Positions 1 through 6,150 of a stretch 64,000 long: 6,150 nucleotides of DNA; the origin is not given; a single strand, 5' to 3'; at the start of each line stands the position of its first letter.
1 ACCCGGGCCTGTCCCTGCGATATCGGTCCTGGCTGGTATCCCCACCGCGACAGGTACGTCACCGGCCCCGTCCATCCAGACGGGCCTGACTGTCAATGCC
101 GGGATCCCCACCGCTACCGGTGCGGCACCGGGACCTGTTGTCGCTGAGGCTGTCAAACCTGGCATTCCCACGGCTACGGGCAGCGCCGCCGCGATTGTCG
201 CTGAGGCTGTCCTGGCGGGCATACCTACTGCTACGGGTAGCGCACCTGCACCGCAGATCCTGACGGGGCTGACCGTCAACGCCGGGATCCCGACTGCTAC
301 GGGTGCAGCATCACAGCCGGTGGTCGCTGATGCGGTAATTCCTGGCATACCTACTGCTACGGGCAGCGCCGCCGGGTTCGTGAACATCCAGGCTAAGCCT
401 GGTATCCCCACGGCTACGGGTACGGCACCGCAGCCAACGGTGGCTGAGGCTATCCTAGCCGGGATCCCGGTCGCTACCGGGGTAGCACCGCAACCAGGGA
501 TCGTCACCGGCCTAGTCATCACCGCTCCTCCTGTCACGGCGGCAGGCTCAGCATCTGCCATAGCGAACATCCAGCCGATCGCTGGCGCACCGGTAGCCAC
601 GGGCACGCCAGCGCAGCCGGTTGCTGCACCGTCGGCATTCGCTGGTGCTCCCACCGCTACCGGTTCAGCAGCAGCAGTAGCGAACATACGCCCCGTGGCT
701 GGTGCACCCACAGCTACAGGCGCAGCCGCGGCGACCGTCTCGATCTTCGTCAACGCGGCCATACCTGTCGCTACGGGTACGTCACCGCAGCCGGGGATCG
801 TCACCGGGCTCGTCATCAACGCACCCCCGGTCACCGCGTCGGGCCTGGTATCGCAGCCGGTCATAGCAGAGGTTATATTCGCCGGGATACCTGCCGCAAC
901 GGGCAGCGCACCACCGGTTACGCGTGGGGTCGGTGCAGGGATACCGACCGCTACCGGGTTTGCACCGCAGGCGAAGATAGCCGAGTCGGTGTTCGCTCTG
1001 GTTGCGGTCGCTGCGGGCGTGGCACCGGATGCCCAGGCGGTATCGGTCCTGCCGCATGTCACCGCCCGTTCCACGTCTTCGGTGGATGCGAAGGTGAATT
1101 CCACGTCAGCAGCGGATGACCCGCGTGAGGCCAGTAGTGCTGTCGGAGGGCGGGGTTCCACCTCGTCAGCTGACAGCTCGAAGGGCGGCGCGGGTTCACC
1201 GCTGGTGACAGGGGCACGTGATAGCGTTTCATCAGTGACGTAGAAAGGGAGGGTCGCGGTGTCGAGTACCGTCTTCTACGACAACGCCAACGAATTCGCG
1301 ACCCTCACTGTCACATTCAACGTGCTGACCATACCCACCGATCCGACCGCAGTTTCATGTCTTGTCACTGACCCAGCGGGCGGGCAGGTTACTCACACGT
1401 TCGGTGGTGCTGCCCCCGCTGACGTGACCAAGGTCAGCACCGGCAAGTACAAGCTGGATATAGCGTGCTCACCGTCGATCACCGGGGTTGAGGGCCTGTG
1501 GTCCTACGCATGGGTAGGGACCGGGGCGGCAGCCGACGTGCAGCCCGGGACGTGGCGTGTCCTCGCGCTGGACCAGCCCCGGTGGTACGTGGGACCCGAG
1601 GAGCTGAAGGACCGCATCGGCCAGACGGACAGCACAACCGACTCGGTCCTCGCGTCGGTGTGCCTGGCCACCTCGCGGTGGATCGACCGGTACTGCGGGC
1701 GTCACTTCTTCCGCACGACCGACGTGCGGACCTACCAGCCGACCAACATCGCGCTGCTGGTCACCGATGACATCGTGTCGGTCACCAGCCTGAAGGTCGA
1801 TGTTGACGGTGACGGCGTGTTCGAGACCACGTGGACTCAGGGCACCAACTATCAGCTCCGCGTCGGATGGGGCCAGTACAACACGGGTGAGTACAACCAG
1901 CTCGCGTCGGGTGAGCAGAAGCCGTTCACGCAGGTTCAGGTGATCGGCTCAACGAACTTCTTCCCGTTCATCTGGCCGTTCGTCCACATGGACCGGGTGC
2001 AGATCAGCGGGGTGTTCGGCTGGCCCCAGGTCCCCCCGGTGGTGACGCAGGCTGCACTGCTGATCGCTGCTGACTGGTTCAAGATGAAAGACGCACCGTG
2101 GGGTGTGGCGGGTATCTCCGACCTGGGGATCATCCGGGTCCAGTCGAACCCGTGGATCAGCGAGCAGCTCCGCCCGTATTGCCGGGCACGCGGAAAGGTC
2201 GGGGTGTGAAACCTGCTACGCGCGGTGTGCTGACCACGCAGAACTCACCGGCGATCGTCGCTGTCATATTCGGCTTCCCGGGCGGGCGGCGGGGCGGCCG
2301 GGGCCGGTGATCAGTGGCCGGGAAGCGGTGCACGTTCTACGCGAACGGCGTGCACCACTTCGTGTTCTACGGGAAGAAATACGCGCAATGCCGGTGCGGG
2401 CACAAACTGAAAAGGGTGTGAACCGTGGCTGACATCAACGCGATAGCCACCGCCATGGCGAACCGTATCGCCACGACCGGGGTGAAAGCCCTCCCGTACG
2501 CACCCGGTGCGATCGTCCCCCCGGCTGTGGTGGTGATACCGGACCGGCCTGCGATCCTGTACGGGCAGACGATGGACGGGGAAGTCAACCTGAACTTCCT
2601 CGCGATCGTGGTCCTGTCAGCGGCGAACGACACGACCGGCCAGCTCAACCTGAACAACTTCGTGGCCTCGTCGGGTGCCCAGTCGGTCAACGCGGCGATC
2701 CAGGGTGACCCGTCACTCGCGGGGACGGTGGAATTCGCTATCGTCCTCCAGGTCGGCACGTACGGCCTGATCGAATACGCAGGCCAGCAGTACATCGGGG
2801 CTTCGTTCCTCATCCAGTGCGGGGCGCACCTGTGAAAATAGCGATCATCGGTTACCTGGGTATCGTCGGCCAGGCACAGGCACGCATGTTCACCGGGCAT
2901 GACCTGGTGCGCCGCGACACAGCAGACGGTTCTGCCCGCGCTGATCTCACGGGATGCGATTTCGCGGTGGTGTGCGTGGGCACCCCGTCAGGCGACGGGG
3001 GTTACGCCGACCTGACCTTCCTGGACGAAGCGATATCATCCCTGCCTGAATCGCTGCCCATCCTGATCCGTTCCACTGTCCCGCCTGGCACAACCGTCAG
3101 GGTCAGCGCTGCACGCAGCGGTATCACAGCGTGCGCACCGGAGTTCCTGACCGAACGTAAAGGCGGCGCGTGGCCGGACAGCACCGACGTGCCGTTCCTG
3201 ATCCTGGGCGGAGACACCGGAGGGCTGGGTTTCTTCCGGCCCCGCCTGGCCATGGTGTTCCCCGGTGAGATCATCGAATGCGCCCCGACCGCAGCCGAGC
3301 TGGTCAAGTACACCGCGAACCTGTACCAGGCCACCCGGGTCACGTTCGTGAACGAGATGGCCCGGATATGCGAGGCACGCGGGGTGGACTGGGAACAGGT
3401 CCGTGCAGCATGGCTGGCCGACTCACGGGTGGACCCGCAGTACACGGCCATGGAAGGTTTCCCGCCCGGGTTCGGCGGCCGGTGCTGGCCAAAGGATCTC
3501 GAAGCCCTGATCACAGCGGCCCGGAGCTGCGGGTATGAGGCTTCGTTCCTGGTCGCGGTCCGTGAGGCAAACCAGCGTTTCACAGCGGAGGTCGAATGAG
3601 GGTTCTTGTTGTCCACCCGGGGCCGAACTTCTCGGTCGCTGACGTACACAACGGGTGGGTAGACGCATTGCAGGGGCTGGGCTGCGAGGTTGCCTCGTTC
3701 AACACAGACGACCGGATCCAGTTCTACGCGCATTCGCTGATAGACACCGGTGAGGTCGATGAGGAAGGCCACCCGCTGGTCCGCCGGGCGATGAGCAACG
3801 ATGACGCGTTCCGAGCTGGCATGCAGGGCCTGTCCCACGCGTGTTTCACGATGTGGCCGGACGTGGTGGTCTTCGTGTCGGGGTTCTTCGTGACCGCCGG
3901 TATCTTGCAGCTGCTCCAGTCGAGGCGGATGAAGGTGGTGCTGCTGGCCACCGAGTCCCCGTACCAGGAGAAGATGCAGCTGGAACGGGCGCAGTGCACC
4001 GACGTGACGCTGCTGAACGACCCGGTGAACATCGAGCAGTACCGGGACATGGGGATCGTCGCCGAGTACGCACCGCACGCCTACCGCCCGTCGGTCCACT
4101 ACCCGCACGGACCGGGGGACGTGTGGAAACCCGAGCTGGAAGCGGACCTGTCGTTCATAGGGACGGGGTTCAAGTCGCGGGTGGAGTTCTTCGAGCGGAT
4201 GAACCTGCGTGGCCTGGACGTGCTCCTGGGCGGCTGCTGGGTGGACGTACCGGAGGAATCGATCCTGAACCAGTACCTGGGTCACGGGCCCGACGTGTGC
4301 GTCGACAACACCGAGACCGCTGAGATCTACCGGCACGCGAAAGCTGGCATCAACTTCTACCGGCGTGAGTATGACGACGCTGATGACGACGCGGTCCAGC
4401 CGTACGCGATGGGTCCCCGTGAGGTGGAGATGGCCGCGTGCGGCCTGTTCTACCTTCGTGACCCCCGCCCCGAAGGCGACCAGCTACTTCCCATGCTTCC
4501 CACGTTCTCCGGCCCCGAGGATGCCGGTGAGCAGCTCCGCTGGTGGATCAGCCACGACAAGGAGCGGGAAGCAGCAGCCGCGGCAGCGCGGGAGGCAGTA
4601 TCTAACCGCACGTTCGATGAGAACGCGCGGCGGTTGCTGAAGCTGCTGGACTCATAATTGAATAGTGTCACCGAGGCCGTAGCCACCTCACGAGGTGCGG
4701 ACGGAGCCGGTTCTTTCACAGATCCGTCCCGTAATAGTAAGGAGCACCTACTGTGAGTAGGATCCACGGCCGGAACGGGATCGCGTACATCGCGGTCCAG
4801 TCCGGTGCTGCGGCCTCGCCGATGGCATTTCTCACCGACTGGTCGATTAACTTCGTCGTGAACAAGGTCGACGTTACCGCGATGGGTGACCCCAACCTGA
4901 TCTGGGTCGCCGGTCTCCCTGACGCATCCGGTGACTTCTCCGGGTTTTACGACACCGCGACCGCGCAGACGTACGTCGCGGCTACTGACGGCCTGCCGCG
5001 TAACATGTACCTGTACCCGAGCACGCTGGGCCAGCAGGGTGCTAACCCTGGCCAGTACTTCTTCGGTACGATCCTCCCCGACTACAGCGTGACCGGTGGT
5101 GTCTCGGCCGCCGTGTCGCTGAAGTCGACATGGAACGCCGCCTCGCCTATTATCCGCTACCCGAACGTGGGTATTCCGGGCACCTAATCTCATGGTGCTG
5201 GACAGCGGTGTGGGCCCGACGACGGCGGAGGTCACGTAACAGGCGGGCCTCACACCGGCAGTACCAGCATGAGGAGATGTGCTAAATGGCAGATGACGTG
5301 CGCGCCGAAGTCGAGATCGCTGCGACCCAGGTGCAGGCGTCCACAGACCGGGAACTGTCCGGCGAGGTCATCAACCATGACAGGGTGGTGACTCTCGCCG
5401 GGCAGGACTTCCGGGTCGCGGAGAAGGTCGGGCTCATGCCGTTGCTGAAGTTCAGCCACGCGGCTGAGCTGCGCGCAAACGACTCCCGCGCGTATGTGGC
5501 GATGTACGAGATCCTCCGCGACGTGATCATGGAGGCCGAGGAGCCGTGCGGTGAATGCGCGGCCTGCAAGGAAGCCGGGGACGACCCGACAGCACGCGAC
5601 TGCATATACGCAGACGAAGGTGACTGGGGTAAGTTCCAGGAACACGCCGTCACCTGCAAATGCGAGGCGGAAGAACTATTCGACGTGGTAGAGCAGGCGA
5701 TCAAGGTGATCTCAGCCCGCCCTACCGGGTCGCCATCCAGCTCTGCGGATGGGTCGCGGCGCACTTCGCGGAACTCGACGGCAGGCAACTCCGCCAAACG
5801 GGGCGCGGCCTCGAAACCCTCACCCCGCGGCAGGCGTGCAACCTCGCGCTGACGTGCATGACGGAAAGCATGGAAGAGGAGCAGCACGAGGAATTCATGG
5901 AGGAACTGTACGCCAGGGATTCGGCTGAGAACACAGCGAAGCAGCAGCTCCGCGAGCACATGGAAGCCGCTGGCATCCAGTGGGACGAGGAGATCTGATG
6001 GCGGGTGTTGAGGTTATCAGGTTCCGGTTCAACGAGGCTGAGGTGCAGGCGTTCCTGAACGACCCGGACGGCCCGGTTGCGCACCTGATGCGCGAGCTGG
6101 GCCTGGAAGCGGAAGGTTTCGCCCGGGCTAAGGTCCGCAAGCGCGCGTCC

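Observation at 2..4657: Candidate virion-glycosylation module: S/T-rich repeat protein + truncated UDP-sugar dehydrogenase + GT-B glycosyltransferase inside the head-tail/tail gene block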

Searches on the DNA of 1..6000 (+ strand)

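Call 3: search_dna_similar(query=window:1-6000:+, collection=phages, mode=near, max_rows=25)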
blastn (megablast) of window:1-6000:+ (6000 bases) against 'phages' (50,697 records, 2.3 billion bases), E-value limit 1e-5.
No match.

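Call 6: search_dna_similar(query=window:1-6000:+, collection=phages, mode=distant, max_rows=25)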
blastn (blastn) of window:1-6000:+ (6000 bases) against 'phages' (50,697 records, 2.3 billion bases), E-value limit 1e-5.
No match.
